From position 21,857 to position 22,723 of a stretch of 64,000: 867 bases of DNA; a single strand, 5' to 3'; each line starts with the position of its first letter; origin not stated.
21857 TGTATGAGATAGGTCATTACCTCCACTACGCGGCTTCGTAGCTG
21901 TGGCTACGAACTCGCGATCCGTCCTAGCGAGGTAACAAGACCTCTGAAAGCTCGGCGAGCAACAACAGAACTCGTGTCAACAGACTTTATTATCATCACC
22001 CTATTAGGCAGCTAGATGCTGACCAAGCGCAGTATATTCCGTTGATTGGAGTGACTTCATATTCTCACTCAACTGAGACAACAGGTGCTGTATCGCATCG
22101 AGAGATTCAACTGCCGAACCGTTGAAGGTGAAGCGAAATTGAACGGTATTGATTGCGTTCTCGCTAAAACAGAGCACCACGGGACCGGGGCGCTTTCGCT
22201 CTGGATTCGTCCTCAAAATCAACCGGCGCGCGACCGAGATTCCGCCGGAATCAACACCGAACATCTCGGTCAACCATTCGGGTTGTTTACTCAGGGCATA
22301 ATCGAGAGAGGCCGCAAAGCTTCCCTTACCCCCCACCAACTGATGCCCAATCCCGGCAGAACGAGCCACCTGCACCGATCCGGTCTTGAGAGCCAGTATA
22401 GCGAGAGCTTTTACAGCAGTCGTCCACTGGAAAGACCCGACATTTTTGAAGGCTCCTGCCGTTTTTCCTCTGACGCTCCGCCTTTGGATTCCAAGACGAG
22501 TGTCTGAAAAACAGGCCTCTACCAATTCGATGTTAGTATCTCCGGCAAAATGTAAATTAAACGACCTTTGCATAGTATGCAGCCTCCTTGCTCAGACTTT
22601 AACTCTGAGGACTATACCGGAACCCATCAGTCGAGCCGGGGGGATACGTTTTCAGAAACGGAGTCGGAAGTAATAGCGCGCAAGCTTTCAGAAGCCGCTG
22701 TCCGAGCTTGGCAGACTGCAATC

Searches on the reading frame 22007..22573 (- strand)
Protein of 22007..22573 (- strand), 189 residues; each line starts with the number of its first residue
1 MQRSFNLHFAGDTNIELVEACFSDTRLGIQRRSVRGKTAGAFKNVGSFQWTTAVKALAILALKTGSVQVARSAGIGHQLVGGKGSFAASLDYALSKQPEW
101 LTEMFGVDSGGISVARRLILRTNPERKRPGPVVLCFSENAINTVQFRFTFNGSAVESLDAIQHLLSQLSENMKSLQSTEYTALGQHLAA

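Call 4: search_protein_families(library=pfam, proteins=[window:22007-22573:-], max_evalue=1)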
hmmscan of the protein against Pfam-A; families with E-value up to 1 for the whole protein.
window:22007-22573:- (189 aa): 0 families

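Call 5: search_protein_families(library=ncbifam, proteins=[window:22007-22573:-], max_evalue=1)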
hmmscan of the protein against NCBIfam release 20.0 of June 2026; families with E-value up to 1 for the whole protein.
window:22007-22573:- (189 aa): 1 family
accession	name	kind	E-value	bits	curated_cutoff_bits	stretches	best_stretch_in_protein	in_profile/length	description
NF052464.1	L2IsogltmlsynMurTStaph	equivalog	0.15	10.8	800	1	3-91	253-342/435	lipid II isoglutaminyl synthase subunit MurT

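Call 6: find_homologous_proteins(query=window:22007-22573:-)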
Query window:22007-22573:- (189 aa): 289 proteins with E <= 0.001 among 625 candidates; the best 120 are listed.
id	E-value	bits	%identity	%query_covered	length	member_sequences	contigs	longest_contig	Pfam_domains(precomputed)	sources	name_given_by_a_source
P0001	1.0e-117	408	100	100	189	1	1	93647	-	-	-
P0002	3.4e-75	270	70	96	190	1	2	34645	-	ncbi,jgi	jgi:hypothetical protein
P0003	2.9e-74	267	70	94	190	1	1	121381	-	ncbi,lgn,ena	-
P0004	7.2e-74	265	68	100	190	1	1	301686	-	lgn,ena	-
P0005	3.1e-70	254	66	100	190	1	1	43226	-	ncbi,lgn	-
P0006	1.0e-64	236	63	95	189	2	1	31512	-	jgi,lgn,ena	-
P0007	5.3e-59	217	64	86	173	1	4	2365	-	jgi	jgi:hypothetical protein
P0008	1.3e-57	213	57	100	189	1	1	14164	-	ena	-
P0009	1.2e-51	193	71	70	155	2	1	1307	-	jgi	jgi:hypothetical protein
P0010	1.2e-46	177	53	89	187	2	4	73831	-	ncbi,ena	-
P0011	6.4e-46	174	55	81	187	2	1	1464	-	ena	-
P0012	8.9e-46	174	49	98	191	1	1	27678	-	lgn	-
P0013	9.2e-45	171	48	98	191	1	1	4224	-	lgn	-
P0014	2.3e-41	160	46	97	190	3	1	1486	-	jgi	jgi:hypothetical protein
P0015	1.2e-39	154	48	88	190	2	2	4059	-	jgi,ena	jgi:hypothetical protein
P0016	1.3e-39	154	45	89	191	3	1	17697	-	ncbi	-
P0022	8.0e-38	148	47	95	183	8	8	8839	-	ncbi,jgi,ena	jgi:hypothetical protein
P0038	5.8e-36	142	50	89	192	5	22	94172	-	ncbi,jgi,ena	jgi:hypothetical protein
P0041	9.4e-36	141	50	88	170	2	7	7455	-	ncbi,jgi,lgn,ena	jgi:hypothetical protein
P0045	1.6e-35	141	54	82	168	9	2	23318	-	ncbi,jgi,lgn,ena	jgi:hypothetical protein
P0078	2.8e-34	137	48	89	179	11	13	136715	-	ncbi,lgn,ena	-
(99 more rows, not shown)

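Call 14: find_related_loci(query=A2, collection=genome_contigs, flank=8000)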
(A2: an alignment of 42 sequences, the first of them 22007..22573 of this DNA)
Query A2 (189 aa) in genome_contigs; peptide patterns used: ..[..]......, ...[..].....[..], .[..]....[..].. (x = any residue, [..] = any of these).
170 stretches matched a pattern; 145 encode a relative of the query (tblastn E <= 1e-3); the best 80 are kept; 79 distinct loci.
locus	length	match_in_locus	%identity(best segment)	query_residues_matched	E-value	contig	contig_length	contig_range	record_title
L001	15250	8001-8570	66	1-189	2e-77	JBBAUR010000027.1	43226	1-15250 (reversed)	MAG: Bdellovibrionota bacterium isolate EUL_302 ctg27-EUL_302, whole genome shotgun sequence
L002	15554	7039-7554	55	2-173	1e-58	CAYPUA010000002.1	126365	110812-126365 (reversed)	MAG TPA_asm: uncultured Bdellovibrionales bacterium isolate SRP193358_co1_85 genome assembly, contig: NODE_114_length_12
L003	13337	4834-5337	53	2-169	5e-53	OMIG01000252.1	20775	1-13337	Proteobacteria bacterium isolate AM_0240 genome assembly, contig: DGE0008AM2008_1_188384, whole genome shotgun sequence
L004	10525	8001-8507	47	2-170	1e-50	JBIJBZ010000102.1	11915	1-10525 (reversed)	MAG: Bdellovibrionota bacterium isolate ME2006-08-10D11_3300044971_group2_bin88 Rohwer_bin1171_scaffold_4891_c1, whole g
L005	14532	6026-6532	47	2-170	6e-50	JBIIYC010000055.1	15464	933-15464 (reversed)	MAG: Bdellovibrionota bacterium isolate ME2005-08-16_3300042507_group2_bin71 Rohwer_bin1169_scaffold_2522_c1, whole geno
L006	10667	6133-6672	43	2-182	2e-45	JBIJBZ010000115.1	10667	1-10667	MAG: Bdellovibrionota bacterium isolate ME2006-08-10D11_3300044971_group2_bin88 Rohwer_bin1171_scaffold_6019_c1, whole g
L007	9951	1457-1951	48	3-169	5e-45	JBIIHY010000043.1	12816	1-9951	MAG: Bdellovibrionota bacterium isolate ME2001-08-13pf_3300042453_group1_bin275 Rohwer_bin1166_scaffold_4523_c1, whole g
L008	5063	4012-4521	48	3-182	9e-45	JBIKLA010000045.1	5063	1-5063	MAG: Bdellovibrionota bacterium isolate ME2014-08-19_3300042467_group5_bin109 Rohwer_bin1186_scaffold_17949_c1, whole ge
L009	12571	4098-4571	49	3-170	3e-43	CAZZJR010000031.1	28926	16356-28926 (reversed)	MAG TPA_asm: uncultured Bdellovibrionales bacterium isolate SRP124364_co1_356 genome assembly, contig: NODE_1294_length_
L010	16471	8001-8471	47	3-166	5e-43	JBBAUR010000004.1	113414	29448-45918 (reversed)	MAG: Bdellovibrionota bacterium isolate EUL_302 ctg4-EUL_302, whole genome shotgun sequence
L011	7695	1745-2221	50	3-171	4e-43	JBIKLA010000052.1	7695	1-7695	MAG: Bdellovibrionota bacterium isolate ME2014-08-19_3300042467_group5_bin109 Rohwer_bin1186_scaffold_7621_c1, whole gen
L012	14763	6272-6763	45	2-166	3e-42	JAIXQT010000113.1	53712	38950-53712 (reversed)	MAG: Proteobacteria bacterium isolate C4_MAG_00039 pond_C4_MAG_00039_000000000109, whole genome shotgun sequence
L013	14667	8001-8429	50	1-152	3e-42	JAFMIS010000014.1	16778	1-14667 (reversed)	Bacterium isolate DEBay_Sum019D_L_G_100 NODE_3210_length_16778_cov_4.764396, whole genome shotgun sequence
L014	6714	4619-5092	49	3-170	6e-42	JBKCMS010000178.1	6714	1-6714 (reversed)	MAG: Pseudomonadota bacterium isolate samp_506_metabat2_168 samp_506_2187874, whole genome shotgun sequence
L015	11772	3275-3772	46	3-175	7e-42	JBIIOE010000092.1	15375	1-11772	MAG: Bdellovibrionota bacterium isolate ME2002-09-27pf_3300034103_group1_bin185 Rohwer_bin1191_scaffold_2301_c1, whole g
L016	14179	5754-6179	50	3-153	1e-41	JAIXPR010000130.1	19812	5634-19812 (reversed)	MAG: Proteobacteria bacterium isolate C1_MAG_00071 C1_MAG_00071_000000000246, whole genome shotgun sequence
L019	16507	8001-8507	48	3-179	4e-41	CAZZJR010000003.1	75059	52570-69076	MAG TPA_asm: uncultured Bdellovibrionales bacterium isolate SRP124364_co1_356 genome assembly, contig: NODE_140_length_7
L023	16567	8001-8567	40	2-189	1e-40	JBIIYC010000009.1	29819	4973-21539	MAG: Bdellovibrionota bacterium isolate ME2005-08-16_3300042507_group2_bin71 Rohwer_bin1169_scaffold_707_c1, whole genom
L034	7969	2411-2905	45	3-168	2e-39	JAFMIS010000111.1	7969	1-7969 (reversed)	Bacterium isolate DEBay_Sum019D_L_G_100 NODE_10868_length_7969_cov_4.950215, whole genome shotgun sequence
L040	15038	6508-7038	43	1-179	8e-39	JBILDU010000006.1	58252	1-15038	MAG: Bdellovibrionota bacterium isolate ME2016-07-22_3300044628_group7_bin146 Rohwer_bin1162_scaffold_154_c1, whole geno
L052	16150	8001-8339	58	16-134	2e-37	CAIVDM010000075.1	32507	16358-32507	MAG: uncultured delta proteobacterium isolate ErkenSummer_bin-0574 genome assembly, contig: bin-0574:075/255, whole geno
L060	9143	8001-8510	43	2-171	5e-36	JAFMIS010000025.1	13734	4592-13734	Bacterium isolate DEBay_Sum019D_L_G_100 NODE_4509_length_13734_cov_4.780759, whole genome shotgun sequence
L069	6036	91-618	40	5-182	3e-35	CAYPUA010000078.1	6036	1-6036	MAG TPA_asm: uncultured Bdellovibrionales bacterium isolate SRP193358_co1_85 genome assembly, contig: NODE_41535_length_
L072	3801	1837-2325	39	1-165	2e-34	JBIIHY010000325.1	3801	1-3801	MAG: Bdellovibrionota bacterium isolate ME2001-08-13pf_3300042453_group1_bin275 Rohwer_bin1166_scaffold_49871_c1, whole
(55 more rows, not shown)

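Call 21: predict_structure(alignment_id=A2)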
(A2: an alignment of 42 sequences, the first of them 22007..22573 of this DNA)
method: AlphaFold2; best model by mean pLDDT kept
length: 189 residues; sequences in the alignment: 42
mean_pLDDT: 88.4   pTM: 0.85
mean pLDDT of the five models: 88.4, 87.6, 87.2, 86.2, 83.8
residues with pLDDT >= 90: 127; 70-90: 45; 50-70: 7; < 50: 10
segments of 3 or more residues with pLDDT < 50: 180-189
pLDDT, mean of each block of 10 residues (from residue 1): 93 95 93 85 89 97 96 85 92 95 90 91 82 94 96 97 95 62 47
secondary structure, 60 per line:
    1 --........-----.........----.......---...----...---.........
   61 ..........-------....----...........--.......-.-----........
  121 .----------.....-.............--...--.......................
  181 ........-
elements in order: E3-10 E16-24 E29-35 E46-48 H52-70 E78-81 H86-96 H99-105 H114-118 E119-121 E132-136 H138-143 E144-150 E153-155 H158-188

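Call 24: fold_search(model_id=the predicted structure, library=pdb)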
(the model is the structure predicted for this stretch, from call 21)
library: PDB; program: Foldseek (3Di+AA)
matches with E <= 10: 133; with E <= 0.001: 0
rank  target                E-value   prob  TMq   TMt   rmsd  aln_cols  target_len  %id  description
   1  5aip_A                4.1e-01  0.15  0.19  0.23  10.1       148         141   11  Crystal structure of NadR in complex with 4-hydroxyphenylacetate (released 2016-03-02)
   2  7dg2_C                4.9e-01  0.09  0.18  0.17  11.4       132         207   10  Nse1-Nse3-Nse4 complex (released 2021-05-26)
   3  9gm7_D                7.9e-01  0.09  0.19  0.14  10.6       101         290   13  MukBEF in a nucleotide-bound state with open neck gate (monomer) (released 2025-03-26)
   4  1noy_A                1.0e+00  0.05  0.19  0.12  12.9       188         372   10  DNA POLYMERASE (E.C.2.7.7.7)/DNA COMPLEX (released 1996-10-14)
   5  2mc3_MODEL_1_A        1.2e+00  0.08  0.17  0.27   9.3        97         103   16  NMR solution structure of the winged-helix domain from MUS81 structure-specific endonuclease (released 2013-09-18)
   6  9gm9_D                1.4e+00  0.08  0.19  0.13   9.0        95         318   13  MukBEF in a DNA capture state (released 2025-03-26)
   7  9gm7_C                1.4e+00  0.08  0.19  0.10  10.5       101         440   14  MukBEF in a nucleotide-bound state with open neck gate (monomer) (released 2025-03-26)
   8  7u32_C                1.5e+00  0.04  0.17  0.13  12.9       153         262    9  MVV cleaved synaptic complex (CSC) intasome at 3.4 A resolution (released 2022-05-11)
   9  5y4r_A                1.5e+00  0.03  0.11  0.08  12.6        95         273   17  Structure of a methyltransferase complex (released 2017-11-29)
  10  7oto_A                1.6e+00  0.04  0.19  0.08   9.4       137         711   12  The structure of MutS bound to two molecules of AMPPNP (released 2022-01-12)
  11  2c6y_B                1.8e+00  0.07  0.16  0.27   8.9        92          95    9  Crystal structure of interleukin enhancer-binding factor 1 bound to DNA (released 2006-04-18)
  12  5li0_R                1.8e+00  0.05  0.14  0.19   8.2        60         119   10  70S ribosome from Staphylococcus aureus (released 2016-12-28)
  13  9cef_A                1.8e+00  0.05  0.17  0.14  16.9       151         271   12  Caulobacter crescentus FljN flagellar filament (symmetrized) (released 2024-08-28)
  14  9e71_BU               1.8e+00  0.04  0.17  0.20  16.1       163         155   12  Cryo-EM structure of the Pyrobaculum calidifontis 70S ribosome (released 2024-11-20)
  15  7ou2_B                1.9e+00  0.02  0.16  0.07  10.4       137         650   12  The structure of MutS bound to two molecules of ADP (released 2022-01-12)
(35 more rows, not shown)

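Call 25: search_protein_representatives(alignment_id=A2)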
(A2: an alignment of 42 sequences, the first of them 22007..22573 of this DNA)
Query: 42 sequences, 188 profile positions. Proteins with E-value up to 0.001 (for the whole library): 1056; up to 1e-10: 929; up to 1e-30: 644. The best 150 are listed.
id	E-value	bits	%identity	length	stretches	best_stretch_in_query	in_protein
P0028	1.0e-69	250.6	-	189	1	2-175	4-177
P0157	4.7e-68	245.2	-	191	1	2-187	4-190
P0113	1.3e-66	240.4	-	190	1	2-180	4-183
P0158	2.7e-65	236.1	-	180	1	1-173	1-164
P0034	5.6e-64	231.9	-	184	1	1-181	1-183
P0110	3.6e-63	229.2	-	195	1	2-185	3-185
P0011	1.4e-62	227.3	-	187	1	2-168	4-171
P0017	8.7e-62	224.7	-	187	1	3-177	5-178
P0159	2.7e-61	223.1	-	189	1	3-174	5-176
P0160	6.3e-61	221.9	-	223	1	1-171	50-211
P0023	5.1e-59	215.7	-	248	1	3-176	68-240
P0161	7.6e-59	215.1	-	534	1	1-181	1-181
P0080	4.7e-58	212.5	-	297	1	2-177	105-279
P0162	2.8e-57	210.0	-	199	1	4-179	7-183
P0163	4.4e-56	206.1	-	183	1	1-173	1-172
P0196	1.3e-52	194.8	-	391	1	4-179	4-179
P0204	4.3e-52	193.1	-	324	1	1-178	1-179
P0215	1.6e-51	191.2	-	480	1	3-179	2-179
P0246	1.4e-49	184.9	-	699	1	2-171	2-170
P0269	1.6e-48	181.5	-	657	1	1-171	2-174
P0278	3.3e-48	180.4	-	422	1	1-173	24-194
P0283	5.4e-48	179.7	-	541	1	4-173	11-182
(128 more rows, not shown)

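Call 33: search_protein_families(library=pfam, alignment_id=A4, max_evalue=0.001)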
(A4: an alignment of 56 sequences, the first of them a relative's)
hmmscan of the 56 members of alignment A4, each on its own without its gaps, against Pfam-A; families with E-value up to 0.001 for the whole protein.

A. member 1, L012:1352-5194:- (1281 aa): 3 families
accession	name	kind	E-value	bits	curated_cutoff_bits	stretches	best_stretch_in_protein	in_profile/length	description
PF20703.3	nSTAND1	-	7.7e-95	319.1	27.1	1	222-614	1-366/379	Novel STAND NTPase 1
PF03781.23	FGE-sulfatase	-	2.5e-34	119.5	23.3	1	1108-1272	85-253/255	Sulfatase-modifying factor enzyme 1-like domain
PF13191.12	AAA_16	-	1.1e-08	36.2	32.6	1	238-368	3-144/167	AAA ATPase domain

B. families by the number of members that match (of 56 scanned): 20 families
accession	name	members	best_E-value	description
PF20703.3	nSTAND1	3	9.6e-98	Novel STAND NTPase 1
PF03781.23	FGE-sulfatase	3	2.5e-34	Sulfatase-modifying factor enzyme 1-like domain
PF00925.25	GTP_cyclohydro2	3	1e-13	GTP cyclohydrolase II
PF13191.12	AAA_16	3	1.8e-09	AAA ATPase domain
PF07729.17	FCD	1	1.7e-24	FCD domain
PF14559.12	TPR_19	1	6.5e-19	Tetratricopeptide repeat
PF07719.23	TPR_2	1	4e-11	Tetratricopeptide repeat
PF13432.12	TPR_16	1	5.5e-11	Tetratricopeptide repeat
PF10017.15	Methyltransf_33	1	7.4e-11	Histidine-specific methyltransferase, SAM-dependent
PF13428.12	TPR_14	1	9e-11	Tetratricopeptide repeat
PF13181.12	TPR_8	1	2.6e-09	Tetratricopeptide repeat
PF13431.12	TPR_17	1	6.3e-09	Tetratricopeptide repeat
PF00515.34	TPR_1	1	1e-06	Tetratricopeptide repeat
PF13176.12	TPR_7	1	2.4e-06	Tetratricopeptide repeat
PF13414.12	TPR_11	1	1.9e-05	TPR repeat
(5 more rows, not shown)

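Call 40: search_protein_families(library=pfam, proteins=[L013:3980-7723:+, L019:2343-5747:-, L052:3925-7731:+, L016:4334-4786:-, L072:135-920:+, L072:927-1682:-, L069:684-1430:-], max_evalue=0.001)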
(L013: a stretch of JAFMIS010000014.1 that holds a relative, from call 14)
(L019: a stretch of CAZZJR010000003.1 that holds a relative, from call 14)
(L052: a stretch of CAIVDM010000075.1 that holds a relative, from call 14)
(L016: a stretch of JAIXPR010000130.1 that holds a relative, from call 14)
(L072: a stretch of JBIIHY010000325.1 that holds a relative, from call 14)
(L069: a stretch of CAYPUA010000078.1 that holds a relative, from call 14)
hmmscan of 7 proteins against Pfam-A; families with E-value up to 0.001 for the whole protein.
L013:3980-7723:+ (1248 aa): 9 families
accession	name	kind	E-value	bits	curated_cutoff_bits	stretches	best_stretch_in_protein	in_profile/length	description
PF00664.28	ABC_membrane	-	6.5e-59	200.3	28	2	718-955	29-274/274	ABC transporter transmembrane region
PF00005.33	ABC_tran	-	9e-52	175.8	25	2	1018-1166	1-137/137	ABC transporter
PF02463.25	SMC_N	-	6.7e-11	42.5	40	0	1103-1203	119-206/220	RecF/RecN/SMC N terminal domain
PF13555.12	AAA_29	-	4.7e-08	33.1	27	1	1028-1055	22-49/61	P-loop containing region of AAA domain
PF13304.12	AAA_21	-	1.3e-06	29.1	27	0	433-461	1-39/304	AAA domain, putative AbiEii toxin, Type IV TA system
PF13191.12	AAA_16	-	3.7e-06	28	32.6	0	1029-1185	25-161/167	AAA ATPase domain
PF13401.12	AAA_22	-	3.1e-05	24.7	27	0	1033-1080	10-56/130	AAA domain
PF13481.12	AAA_25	-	0.00013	22.1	27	0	426-465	28-65/195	AAA domain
PF01580.24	FtsK_SpoIIIE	-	0.00047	20.1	24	0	1019-1049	29-60/221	FtsK/SpoIIIE family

L019:2343-5747:- (1135 aa): 6 families
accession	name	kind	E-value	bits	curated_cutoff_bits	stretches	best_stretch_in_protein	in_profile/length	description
PF02463.25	SMC_N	-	3.5e-59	200.3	40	2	199-1120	93-219/220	RecF/RecN/SMC N terminal domain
PF13304.12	AAA_21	-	4.6e-12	47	27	2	26-65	1-38/304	AAA domain, putative AbiEii toxin, Type IV TA system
PF13476.12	AAA_23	-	8.6e-11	43.3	27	1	5-67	1-66/201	AAA domain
PF06470.18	SMC_hinge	-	2.8e-08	34.6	22.5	1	547-660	7-115/116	SMC proteins Flexible Hinge Domain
PF13175.12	AAA_15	-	1.9e-07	31.5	32.1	1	1-54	1-53/374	AAA ATPase domain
PF13555.12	AAA_29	-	2.8e-05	24.2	27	1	4-48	2-46/61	P-loop containing region of AAA domain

L052:3925-7731:+ (1269 aa): 8 families
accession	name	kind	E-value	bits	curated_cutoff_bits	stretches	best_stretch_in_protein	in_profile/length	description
PF00664.28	ABC_membrane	-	1.3e-52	179.7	28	2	716-973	14-266/274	ABC transporter transmembrane region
PF00005.33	ABC_tran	-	1.9e-48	165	25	2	1045-1191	3-137/137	ABC transporter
PF02463.25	SMC_N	-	3.8e-13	49.8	40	1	1075-1232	102-210/220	RecF/RecN/SMC N terminal domain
PF13555.12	AAA_29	-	2.1e-06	27.8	27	0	1056-1081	25-50/61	P-loop containing region of AAA domain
PF13191.12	AAA_16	-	0.00016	22.7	32.6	0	1051-1093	20-63/167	AAA ATPase domain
PF13304.12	AAA_21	-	0.0004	21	27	0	1161-1212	236-286/304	AAA domain, putative AbiEii toxin, Type IV TA system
PF13401.12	AAA_22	-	0.00058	20.6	27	0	1058-1113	10-33/130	AAA domain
PF09818.15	ABC_ATPase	-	0.00086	18.8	23.2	0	1136-1224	132-222/283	P-loop domain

L016:4334-4786:- (151 aa): 1 family
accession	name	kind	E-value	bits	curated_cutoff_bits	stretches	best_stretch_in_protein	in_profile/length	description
PF05099.18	TerB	-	2.1e-08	34.9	24.4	1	36-145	2-111/118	Tellurite resistance protein TerB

L072:135-920:+ (262 aa): 11 families
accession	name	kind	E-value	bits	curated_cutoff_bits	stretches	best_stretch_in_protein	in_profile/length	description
PF13649.12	Methyltransf_25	-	3.1e-17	63.5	27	1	61-151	1-97/97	Methyltransferase domain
PF08241.18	Methyltransf_11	-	2e-13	51.2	21.2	1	62-155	1-95/95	Methyltransferase domain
PF13489.12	Methyltransf_23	-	4.9e-12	46.3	27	1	45-156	7-117/164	Methyltransferase domain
PF08242.18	Methyltransf_12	-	1.2e-11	45.6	30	1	62-152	1-97/98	Methyltransferase domain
PF13847.12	Methyltransf_31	-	8.1e-08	32.5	27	1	57-156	3-111/145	Methyltransferase domain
PF05401.17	NodS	-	1.1e-05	25.8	24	1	53-168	39-157/201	Nodulation protein S (NodS)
PF01728.25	FtsJ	-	1.2e-05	25.8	24.1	0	50-259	12-180/181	FtsJ-like methyltransferase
PF05175.20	MTS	-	1.8e-05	24.9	23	1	54-167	30-150/170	Methyltransferase small domain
PF13679.12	Methyltransf_32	-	0.00045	20.6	27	0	42-112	8-86/143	Methyltransferase domain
PF02254.24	TrkA_N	-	0.00055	20.7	23.8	0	69-119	11-60/116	TrkA-N domain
PF07021.18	MetW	-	0.00068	19.8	21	0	50-110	6-66/193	Methionine biosynthesis protein MetW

L072:927-1682:- (252 aa): 0 families

L069:684-1430:- (249 aa): 1 family
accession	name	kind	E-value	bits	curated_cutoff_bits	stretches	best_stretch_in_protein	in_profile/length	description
PF12705.13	PDDEXK_1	-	9.5e-14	52.4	22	1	18-237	2-243/247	PD-(D/E)XK nuclease superfamily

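Call 42: search_protein_families(library=padloc, proteins=[window:22007-22573:-, L012:1352-5194:-], max_evalue=0.01)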
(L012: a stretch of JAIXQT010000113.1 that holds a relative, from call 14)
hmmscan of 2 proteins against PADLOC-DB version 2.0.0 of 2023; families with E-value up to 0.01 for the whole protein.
window:22007-22573:- (189 aa): 0 families

L012:1352-5194:- (1281 aa): 0 families

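Call 43: search_solved_structures(query=A2, max_evalue=10)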
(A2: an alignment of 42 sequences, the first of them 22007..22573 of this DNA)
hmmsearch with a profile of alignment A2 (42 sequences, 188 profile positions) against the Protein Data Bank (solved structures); distinct sequences matched with E-value up to 10: 0.

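Call 44: fold_search(model_id=the predicted structure, library=viral)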
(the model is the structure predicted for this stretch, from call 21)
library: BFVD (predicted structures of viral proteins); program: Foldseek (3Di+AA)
matches with E <= 10: 193; with E <= 0.001: 0
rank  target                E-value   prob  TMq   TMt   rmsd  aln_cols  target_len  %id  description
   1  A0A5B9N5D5            3.0e-01  0.09  0.16  0.18  11.6       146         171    9  Uncharacterized protein [Proteus phage Saba]
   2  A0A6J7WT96            3.4e-01  0.10  0.16  0.14  13.0       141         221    8  Uncharacterized protein [uncultured Caudovirales phage]
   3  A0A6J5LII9            4.0e-01  0.15  0.18  0.11   8.3        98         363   14  Uncharacterized protein [uncultured Caudovirales phage]
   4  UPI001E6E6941         4.3e-01  0.35  0.23  0.06   5.0        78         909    9  (no name look-up for this kind of identifier)
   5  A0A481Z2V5            4.8e-01  0.10  0.21  0.23  12.8       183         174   11  Uncharacterized protein [Pithovirus LCPAC101]
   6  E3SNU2                5.4e-01  0.09  0.23  0.07  11.6       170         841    7  DNA-directed DNA polymerase [Prochlorococcus phage P-SSM7]
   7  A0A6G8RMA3            6.5e-01  0.06  0.18  0.09  12.0       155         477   11  DNA polymerase [Salmonella phage allotria]
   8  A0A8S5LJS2            6.9e-01  0.09  0.21  0.15  11.4       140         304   16  Uncharacterized protein [Siphoviridae sp. ct3o911]
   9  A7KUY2                6.9e-01  0.08  0.18  0.22  13.4       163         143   12  (no name in the UniProt tables at hand)
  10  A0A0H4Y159            7.3e-01  0.13  0.24  0.27  11.6       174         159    9  Uncharacterized protein [Salmon gill poxvirus]
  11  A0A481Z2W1            7.3e-01  0.06  0.19  0.09  18.2       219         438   12  Uncharacterized protein [Pithovirus LCPAC101]
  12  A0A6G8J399            8.8e-01  0.04  0.13  0.17  10.0        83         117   18  Uncharacterized protein [Thermoproteus spherical piliferous virus 1]
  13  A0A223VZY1            9.9e-01  0.03  0.18  0.08  16.0       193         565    9  DNA-directed DNA polymerase [Agrobacterium phage Atu_ph07]
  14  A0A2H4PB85            1.1e+00  0.08  0.19  0.10  16.3       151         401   11  (no name in the UniProt tables at hand)
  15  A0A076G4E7            1.1e+00  0.04  0.18  0.18  11.3       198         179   10  Uncharacterized protein [Aeromonas phage pAh6-C]
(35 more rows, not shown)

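Call 53: search_protein_families(library=pfam, proteins=[P0215, P0283, P0269, P0246, P0196, P0204, P0278, L040:3930-5417:-], max_evalue=0.01)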
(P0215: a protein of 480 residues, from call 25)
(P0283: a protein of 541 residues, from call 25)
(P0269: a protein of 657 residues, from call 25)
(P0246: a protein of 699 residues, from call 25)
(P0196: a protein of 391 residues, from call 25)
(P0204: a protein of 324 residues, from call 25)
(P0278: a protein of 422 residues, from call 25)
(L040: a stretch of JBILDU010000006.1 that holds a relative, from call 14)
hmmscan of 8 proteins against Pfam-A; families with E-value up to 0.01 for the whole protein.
P0215 (480 aa): 0 families

P0283 (541 aa): 1 family
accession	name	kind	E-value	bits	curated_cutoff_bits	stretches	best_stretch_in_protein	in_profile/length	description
PF10017.15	Methyltransf_33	-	7.4e-11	42.1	23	1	257-402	28-171/304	Histidine-specific methyltransferase, SAM-dependent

P0269 (657 aa): 3 families
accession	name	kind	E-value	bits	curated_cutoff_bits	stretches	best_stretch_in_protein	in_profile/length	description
PF00925.25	GTP_cyclohydro2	-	7.9e-07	29.2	23.3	1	238-368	38-159/165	GTP cyclohydrolase II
PF00702.32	Hydrolase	-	2.5e-05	25.2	26.4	1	425-610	9-191/191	haloacid dehalogenase-like hydrolase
PF13419.12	HAD_2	-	0.00035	21.2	23.8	1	483-614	44-176/178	Haloacid dehalogenase-like hydrolase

P0246 (699 aa): 1 family
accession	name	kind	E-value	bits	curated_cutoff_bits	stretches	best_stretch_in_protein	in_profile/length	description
PF02834.22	LigT_PEase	-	0.0015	19.1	23.3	0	622-662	20-59/87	LigT like Phosphoesterase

P0196 (391 aa): 0 families

P0204 (324 aa): 1 family
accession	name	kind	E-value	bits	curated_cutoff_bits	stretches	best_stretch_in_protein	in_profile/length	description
PF07729.17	FCD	-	1.7e-24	87.1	24.3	1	183-304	1-124/125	FCD domain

P0278 (422 aa): 0 families

L040:3930-5417:- (496 aa): 0 families
